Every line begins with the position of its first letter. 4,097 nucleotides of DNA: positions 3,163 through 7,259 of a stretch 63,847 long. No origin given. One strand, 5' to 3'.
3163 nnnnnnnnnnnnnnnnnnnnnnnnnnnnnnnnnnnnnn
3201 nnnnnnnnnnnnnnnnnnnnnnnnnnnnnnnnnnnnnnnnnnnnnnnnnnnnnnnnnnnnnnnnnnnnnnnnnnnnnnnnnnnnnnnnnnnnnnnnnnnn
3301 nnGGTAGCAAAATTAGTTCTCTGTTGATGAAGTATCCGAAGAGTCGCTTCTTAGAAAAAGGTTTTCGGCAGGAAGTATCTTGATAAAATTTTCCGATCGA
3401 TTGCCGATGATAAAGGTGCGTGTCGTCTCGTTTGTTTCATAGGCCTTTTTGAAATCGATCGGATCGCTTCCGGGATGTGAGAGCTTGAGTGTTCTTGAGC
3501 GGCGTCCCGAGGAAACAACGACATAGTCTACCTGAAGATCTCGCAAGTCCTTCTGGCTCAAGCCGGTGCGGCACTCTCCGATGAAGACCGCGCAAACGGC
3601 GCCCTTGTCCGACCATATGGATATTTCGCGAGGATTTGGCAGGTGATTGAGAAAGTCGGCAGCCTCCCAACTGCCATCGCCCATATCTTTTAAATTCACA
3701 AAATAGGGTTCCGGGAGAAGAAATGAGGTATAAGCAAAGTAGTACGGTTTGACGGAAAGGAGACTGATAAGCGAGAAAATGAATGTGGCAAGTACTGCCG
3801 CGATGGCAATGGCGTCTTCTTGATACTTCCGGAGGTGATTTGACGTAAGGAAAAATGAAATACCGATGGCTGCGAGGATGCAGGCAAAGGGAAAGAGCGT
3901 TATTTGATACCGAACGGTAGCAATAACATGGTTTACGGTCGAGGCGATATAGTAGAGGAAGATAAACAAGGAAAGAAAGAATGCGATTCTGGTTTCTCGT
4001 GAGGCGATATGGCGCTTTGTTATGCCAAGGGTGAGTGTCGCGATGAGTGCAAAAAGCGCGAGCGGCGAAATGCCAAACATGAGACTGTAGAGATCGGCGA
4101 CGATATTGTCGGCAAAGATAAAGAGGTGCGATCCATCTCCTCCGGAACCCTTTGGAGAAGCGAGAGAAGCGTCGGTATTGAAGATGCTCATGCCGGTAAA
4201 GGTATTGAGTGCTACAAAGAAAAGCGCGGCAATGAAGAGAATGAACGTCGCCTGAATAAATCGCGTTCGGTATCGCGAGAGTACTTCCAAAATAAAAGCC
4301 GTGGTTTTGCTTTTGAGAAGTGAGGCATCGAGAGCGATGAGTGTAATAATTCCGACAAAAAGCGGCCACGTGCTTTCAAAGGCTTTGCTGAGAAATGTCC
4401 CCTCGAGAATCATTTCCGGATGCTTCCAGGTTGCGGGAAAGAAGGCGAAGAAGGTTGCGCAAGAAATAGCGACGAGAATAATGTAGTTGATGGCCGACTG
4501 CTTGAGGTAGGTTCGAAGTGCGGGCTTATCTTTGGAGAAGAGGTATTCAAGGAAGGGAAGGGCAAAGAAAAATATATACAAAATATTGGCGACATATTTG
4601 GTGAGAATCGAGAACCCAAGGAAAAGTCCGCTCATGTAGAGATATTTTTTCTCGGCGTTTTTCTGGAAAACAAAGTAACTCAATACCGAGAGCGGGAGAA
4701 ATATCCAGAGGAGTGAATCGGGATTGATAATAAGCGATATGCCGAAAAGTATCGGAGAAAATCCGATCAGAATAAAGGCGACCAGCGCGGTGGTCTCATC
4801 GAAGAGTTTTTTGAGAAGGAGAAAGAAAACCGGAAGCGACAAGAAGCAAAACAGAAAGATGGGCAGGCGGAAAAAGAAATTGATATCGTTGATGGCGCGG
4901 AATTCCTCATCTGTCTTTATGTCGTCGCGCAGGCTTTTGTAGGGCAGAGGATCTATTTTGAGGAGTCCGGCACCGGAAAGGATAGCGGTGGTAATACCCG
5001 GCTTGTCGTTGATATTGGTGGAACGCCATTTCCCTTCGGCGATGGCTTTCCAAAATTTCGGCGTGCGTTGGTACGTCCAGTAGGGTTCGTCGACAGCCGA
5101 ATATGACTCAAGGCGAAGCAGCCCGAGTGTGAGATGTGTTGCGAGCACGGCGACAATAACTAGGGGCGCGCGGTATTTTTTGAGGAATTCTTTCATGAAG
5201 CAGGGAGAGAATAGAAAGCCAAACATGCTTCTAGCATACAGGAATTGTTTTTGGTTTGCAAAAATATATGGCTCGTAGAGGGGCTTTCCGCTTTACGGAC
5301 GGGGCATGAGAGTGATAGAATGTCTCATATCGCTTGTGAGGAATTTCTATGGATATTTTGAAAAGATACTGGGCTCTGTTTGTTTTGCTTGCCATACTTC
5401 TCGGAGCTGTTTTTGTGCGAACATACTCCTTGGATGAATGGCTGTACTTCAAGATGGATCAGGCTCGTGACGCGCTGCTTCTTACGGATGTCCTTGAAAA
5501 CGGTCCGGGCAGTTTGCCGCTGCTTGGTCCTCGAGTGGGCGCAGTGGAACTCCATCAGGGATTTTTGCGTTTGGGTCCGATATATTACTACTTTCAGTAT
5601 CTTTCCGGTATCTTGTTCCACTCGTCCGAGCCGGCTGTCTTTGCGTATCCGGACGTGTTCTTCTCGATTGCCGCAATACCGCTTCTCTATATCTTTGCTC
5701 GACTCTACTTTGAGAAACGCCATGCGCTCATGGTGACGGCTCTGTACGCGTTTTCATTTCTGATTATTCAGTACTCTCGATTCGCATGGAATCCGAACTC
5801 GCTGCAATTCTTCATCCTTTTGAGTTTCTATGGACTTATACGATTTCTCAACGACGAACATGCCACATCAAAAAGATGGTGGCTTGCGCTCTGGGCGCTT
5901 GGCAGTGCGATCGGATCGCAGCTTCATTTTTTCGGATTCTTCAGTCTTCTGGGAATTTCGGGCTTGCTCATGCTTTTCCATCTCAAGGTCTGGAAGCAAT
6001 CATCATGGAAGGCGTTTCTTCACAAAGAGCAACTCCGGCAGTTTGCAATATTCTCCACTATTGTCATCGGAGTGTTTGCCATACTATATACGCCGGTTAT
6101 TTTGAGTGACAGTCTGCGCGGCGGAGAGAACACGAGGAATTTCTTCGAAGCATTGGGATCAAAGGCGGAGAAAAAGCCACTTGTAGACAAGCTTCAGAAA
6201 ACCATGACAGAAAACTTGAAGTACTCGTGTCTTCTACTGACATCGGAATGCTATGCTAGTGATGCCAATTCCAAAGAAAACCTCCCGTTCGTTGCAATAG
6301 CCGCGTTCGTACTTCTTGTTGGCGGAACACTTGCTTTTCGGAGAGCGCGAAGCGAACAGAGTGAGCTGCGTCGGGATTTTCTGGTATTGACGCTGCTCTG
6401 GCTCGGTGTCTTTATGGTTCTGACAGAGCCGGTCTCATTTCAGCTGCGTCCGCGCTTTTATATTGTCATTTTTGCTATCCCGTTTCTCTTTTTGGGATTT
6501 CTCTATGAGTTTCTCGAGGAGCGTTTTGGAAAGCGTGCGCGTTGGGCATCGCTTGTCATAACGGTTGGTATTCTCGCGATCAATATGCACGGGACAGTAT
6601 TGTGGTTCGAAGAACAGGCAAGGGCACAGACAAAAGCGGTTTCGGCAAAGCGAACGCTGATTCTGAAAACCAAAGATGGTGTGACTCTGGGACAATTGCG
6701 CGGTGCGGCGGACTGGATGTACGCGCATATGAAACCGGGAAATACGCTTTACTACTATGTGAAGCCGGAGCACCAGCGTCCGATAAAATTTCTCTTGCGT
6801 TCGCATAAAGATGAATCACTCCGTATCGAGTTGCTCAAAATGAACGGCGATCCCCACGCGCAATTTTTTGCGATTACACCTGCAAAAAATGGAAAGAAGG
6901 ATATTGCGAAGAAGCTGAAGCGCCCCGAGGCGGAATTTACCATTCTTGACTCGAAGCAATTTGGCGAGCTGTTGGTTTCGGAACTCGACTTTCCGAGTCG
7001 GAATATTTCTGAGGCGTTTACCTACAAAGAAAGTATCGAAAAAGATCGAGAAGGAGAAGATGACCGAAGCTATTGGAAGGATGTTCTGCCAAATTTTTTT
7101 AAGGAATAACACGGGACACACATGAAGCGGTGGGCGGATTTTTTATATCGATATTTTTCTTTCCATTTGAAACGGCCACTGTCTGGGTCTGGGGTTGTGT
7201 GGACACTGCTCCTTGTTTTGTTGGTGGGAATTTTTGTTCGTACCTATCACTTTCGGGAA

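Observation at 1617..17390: Mirror-symmetric envelope-glycosylation supercluster: six GT-C transferases, two anchored GH28s, a YdjC/NaxD-type deacetylase and an ArnC/RgtE-like lipid-sugar synthase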

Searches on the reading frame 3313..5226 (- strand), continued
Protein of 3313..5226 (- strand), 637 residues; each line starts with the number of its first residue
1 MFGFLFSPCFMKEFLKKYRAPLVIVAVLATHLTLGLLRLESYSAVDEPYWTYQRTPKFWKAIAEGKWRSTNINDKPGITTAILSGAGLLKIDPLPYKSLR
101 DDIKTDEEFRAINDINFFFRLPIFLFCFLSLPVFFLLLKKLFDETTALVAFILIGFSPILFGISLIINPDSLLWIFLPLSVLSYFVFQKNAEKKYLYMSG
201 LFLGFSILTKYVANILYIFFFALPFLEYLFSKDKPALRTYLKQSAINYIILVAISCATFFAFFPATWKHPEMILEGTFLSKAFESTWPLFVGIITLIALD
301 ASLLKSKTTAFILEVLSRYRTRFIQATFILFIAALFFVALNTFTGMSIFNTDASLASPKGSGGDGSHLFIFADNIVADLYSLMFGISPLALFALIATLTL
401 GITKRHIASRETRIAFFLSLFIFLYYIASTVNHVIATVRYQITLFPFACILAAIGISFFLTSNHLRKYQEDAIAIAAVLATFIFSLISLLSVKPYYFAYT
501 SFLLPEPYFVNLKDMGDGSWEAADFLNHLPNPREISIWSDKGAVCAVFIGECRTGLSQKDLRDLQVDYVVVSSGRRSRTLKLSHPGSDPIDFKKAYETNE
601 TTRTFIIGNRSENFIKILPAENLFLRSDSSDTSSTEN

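Call 65: find_encoding_contigs(protein=P0059, flank=10000, max_places=1)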
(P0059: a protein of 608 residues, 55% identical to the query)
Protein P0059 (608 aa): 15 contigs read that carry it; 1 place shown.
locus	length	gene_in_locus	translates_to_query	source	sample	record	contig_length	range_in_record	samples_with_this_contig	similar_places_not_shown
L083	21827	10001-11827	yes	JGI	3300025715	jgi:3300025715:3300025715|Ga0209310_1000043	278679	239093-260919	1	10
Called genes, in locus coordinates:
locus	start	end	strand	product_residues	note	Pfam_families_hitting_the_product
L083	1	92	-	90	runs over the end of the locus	-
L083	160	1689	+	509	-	PF01943:Polysacc_synt, PF13440:Polysacc_synt_3, PF03023:MurJ, PF01554:MatE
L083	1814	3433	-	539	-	PF13231:PMT_2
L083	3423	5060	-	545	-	PF13231:PMT_2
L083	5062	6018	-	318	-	PF00149:Metallophos (weak)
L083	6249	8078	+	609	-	PF02366:PMT, PF13231:PMT_2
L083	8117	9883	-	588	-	PF02366:PMT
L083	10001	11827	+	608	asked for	PF02366:PMT (weak), PF13231:PMT_2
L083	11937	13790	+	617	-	PF13231:PMT_2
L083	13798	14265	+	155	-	PF04138:GtrA_DPMS_TM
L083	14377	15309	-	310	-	PF03706:LPG_synthase_TM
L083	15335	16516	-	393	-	PF13439:Glyco_transf_4, PF13477:Glyco_trans_4_2, PF20706:GT4-conflict, PF00534:Glycos_transf_1, PF13692:Glyco_trans_1_4, PF13524:Glyco_trans_1_2 (weak)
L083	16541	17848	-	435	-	PF02737:3HCDH_N (faint), PF03446:NAD_binding_2 (faint), PF03721:UDPG_MGDP_dh_N, PF03807:F420_oxidored (faint), PF00984:UDPG_MGDP_dh, PF03720:UDPG_MGDP_dh_C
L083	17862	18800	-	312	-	PF00535:Glycos_transf_2, PF10111:Glyco_tranf_2_2 (weak)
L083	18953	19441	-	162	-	-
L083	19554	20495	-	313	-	PF00535:Glycos_transf_2, PF10111:Glyco_tranf_2_2 (weak)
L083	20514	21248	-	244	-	-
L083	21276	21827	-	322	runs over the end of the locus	PF14257:DUF4349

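Call 66: find_encoding_contigs(protein=P0097, flank=10000, max_places=1)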
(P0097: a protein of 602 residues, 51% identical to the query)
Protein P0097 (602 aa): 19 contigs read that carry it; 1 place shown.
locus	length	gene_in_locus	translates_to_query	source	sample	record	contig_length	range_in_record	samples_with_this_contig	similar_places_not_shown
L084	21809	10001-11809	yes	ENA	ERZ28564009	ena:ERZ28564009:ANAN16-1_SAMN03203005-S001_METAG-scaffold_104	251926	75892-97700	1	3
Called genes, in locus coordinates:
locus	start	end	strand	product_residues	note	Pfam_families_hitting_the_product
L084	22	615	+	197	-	PF02223:Thymidylate_kin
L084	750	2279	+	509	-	PF01943:Polysacc_synt, PF13440:Polysacc_synt_3, PF03023:MurJ, PF01554:MatE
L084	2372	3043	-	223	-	-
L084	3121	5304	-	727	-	-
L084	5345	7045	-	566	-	PF02366:PMT (weak), PF13231:PMT_2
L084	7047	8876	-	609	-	PF02366:PMT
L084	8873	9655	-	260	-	PF00149:Metallophos, PF12850:Metallophos_2 (weak)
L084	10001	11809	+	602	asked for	PF02366:PMT (weak), PF13231:PMT_2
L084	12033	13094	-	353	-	PF00149:Metallophos, PF12850:Metallophos_2 (weak)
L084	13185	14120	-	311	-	PF03706:LPG_synthase_TM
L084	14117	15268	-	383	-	PF13439:Glyco_transf_4, PF20706:GT4-conflict, PF00534:Glycos_transf_1, PF13692:Glyco_trans_1_4, PF13524:Glyco_trans_1_2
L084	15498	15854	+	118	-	-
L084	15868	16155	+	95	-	-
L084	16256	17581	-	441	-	PF01210:NAD_Gly3P_dh_N (faint), PF02558:ApbA (weak), PF03446:NAD_binding_2 (weak), PF03721:UDPG_MGDP_dh_N, PF03807:F420_oxidored (faint), PF00984:UDPG_MGDP_dh, PF03720:UDPG_MGDP_dh_C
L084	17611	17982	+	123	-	-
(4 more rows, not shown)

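Call 67: find_encoding_contigs(protein=P0082, flank=10000, max_places=1)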
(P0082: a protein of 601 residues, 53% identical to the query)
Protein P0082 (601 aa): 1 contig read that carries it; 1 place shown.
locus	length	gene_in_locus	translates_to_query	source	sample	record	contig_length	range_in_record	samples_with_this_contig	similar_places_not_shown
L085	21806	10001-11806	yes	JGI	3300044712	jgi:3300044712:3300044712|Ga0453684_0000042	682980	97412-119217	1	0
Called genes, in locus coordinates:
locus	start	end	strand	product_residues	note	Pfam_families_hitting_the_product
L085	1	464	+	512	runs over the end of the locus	PF01943:Polysacc_synt, PF13440:Polysacc_synt_3, PF03023:MurJ, PF01554:MatE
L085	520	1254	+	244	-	PF00535:Glycos_transf_2, PF10111:Glyco_tranf_2_2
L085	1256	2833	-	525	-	PF13231:PMT_2 (weak)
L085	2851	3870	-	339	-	PF00149:Metallophos (weak)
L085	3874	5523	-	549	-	PF13231:PMT_2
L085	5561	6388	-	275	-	PF00149:Metallophos, PF12850:Metallophos_2 (weak)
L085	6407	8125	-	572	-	PF02366:PMT (weak), PF13231:PMT_2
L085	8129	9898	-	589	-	PF02366:PMT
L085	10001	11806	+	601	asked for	PF02366:PMT, PF13231:PMT_2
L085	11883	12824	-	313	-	PF03706:LPG_synthase_TM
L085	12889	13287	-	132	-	PF05635:23S_rRNA_IVP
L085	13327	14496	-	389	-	PF13439:Glyco_transf_4, PF13477:Glyco_trans_4_2, PF13579:Glyco_trans_4_4, PF20706:GT4-conflict, PF00534:Glycos_transf_1, PF13692:Glyco_trans_1_4, PF13524:Glyco_trans_1_2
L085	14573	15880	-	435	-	PF02737:3HCDH_N (faint), PF03446:NAD_binding_2 (faint), PF03721:UDPG_MGDP_dh_N, PF03807:F420_oxidored (faint), PF00984:UDPG_MGDP_dh, PF03720:UDPG_MGDP_dh_C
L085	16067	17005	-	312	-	PF00535:Glycos_transf_2, PF10111:Glyco_tranf_2_2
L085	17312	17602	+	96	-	-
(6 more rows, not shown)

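Call 69: search_protein_families(library=ncbifam, proteins=[L002:15921-16847:-, L002:18076-19242:-, L083:13798-14265:+, L083:5062-6018:-], max_evalue=0.001)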
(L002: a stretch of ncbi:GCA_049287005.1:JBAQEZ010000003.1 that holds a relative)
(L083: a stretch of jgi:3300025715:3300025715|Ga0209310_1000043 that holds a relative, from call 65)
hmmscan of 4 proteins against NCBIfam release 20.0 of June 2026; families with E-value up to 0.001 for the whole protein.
L002:15921-16847:- (308 aa): 3 families
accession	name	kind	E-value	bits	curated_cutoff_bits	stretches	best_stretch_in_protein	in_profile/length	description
TIGR00374.1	TIGR00374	subfamily_domain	2e-21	76.7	43.2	1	13-291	3-298/323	flippase-like domain-containing protein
TIGR03476.1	HpnL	subfamily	1.2e-06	28.1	195.65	1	6-299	4-311/318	putative membrane protein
NF033480.1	bifunc_MprF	equivalog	0.00089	17.6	600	0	12-292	14-283/841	bifunctional lysylphosphatidylglycerol flippase/synthetase MprF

L002:18076-19242:- (388 aa): 49 families (the best 25 are shown)
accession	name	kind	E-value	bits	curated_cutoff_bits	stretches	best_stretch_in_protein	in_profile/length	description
TIGR03088.1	stp2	hypoth_equivalog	1.2e-43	149.6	409.05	1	130-381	116-372/374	TIGR03088 family PEP-CTERM/XrtA system glycosyltransferase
NF041876.1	EPS_EpsE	equivalog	2.8e-41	142.1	400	1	172-365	179-378/389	exopolysaccharide biosynthesis GT4 family glycosyltransferase EpsE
NF038229.1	Glyco4_Geo_Pelo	equivalog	2e-37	129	400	1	87-382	45-336/338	GPMC system family 4 glycosyltransferase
TIGR03449.1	mycothiol_MshA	equivalog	3.8e-35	121.5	462.5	1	15-384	18-405/406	D-inositol-3-phosphate glycosyltransferase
TIGR04063.1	stp3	hypoth_equivalog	4.2e-35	121.4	442.05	1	89-382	84-395/397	TIGR04063 family PEP-CTERM/XrtA system glycosyltransferase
TIGR02149.1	glgA_Coryne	subfamily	2e-32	112.8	302.4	1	1-381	1-389/391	glycogen synthase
TIGR03999.1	thiol_BshA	equivalog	1.1e-31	110.2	273.7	1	15-383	12-374/375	N-acetyl-alpha-D-glucosaminyl L-malate synthase BshA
NF047684.1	TeichurnBiosyTuaC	equivalog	1.7e-31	109.5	550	1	97-364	108-372/391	teichuronic acid biosynthesis protein TuaC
NF046085.1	XrtY_assoc_Gly1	equivalog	3.1e-25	88.8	400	1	1-383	1-385/387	XrtY-associated glycosyltransferase XYAG1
TIGR04047.1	MSMEG_0565_glyc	hypoth_equivalog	2.5e-22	79.5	259.85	1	152-381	133-373/373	MSMEG_0565 family glycosyltransferase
TIGR04157.1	glyco_rSAM_CFB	subfamily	2.2e-21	76.3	400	1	207-338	230-356/406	TIGR04157 family glycosyltransferase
NF050056.1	ProtGlycPglH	equivalog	4.3e-21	75.4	600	1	198-381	173-352/354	GalNAc-alpha-(1->4)-GalNAc-alpha-(1->3)-diNAcBac-PP-undecaprenol alpha-1,4-N-acetyl-D-galactosaminyltransferase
NF050063.1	ProtGlycPglJ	equivalog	2.2e-20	73.2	500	1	146-373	133-357/363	N-acetylgalactosamine-N,N'-diacetylbacillosaminyl-diphospho-undecaprenol 4-alpha-N-acetylgalactosaminyltransferase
NF007396.0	PRK09922.1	equivalog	2.2e-19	69.6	385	1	165-350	143-328/361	lipopolysaccharide 1,6-galactosyltransferase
NF041010.1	glycosy_Agl16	equivalog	7.5e-19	67.8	575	1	177-381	154-350/352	glycosylation protein Agl16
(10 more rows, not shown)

L083:13798-14265:+ (155 aa): 0 families

L083:5062-6018:- (318 aa): 4 families
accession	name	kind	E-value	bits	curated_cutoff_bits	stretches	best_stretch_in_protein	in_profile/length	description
NF050112.1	PhdiestSpdARhizob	equivalog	3.6e-09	36.6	400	1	84-248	40-196/264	2', 3'cyclic nucleotide phosphodiesterase SpdA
NF008359.0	PRK11148.1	equivalog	1.7e-06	27.7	225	1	62-248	33-203/275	3',5'-cyclic-AMP phosphodiesterase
TIGR03767.1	P_acnes_RR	hypoth_equivalog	2e-06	26.7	330.75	1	175-249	312-389/496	TIGR03767 family metallophosphoesterase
TIGR04123.1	P_estr_lig_assc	hypoth_equivalog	0.00022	20.7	150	0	72-139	53-118/207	ligase-associated DNA damage response endonuclease PdeM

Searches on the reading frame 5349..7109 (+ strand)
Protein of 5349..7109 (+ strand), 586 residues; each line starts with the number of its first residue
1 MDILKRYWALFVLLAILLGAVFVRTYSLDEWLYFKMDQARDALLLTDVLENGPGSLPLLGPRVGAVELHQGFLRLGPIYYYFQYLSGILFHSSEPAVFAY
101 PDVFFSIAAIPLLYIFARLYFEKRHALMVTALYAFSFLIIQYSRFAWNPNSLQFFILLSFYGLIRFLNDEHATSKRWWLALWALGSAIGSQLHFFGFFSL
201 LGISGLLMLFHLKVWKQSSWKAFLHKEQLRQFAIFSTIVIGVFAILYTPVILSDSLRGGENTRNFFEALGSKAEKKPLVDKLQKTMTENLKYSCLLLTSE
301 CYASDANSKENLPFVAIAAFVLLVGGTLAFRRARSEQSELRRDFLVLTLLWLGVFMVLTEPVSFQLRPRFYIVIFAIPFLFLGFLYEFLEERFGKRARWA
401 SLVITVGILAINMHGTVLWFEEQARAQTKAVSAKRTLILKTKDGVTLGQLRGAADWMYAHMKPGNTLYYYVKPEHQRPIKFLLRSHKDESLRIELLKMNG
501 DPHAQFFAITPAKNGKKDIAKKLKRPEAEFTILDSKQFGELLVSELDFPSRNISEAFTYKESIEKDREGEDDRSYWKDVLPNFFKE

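Call 3: search_protein_families(library=pfam, proteins=[window:5349-7109:+], max_evalue=0.01)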
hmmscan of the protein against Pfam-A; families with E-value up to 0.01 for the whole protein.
window:5349-7109:+ (586 aa): 2 families
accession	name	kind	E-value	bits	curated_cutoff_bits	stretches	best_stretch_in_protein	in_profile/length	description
PF02366.24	PMT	-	1.9e-10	41.2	22.7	1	101-247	88-233/245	Dolichyl-phosphate-mannose-protein mannosyltransferase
PF13231.12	PMT_2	-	4.6e-06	27.4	26.1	1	77-211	4-131/160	Dolichyl-phosphate-mannose-protein mannosyltransferase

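Call 4: search_protein_families(library=ncbifam, proteins=[window:5349-7109:+], max_evalue=0.01)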
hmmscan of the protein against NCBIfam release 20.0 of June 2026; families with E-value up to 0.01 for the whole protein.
window:5349-7109:+ (586 aa): 1 family
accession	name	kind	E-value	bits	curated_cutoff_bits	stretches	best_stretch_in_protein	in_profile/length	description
TIGR03663.1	TIGR03663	subfamily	3e-07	29.8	126.25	1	14-396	5-345/435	flippase activity-associated protein Agl23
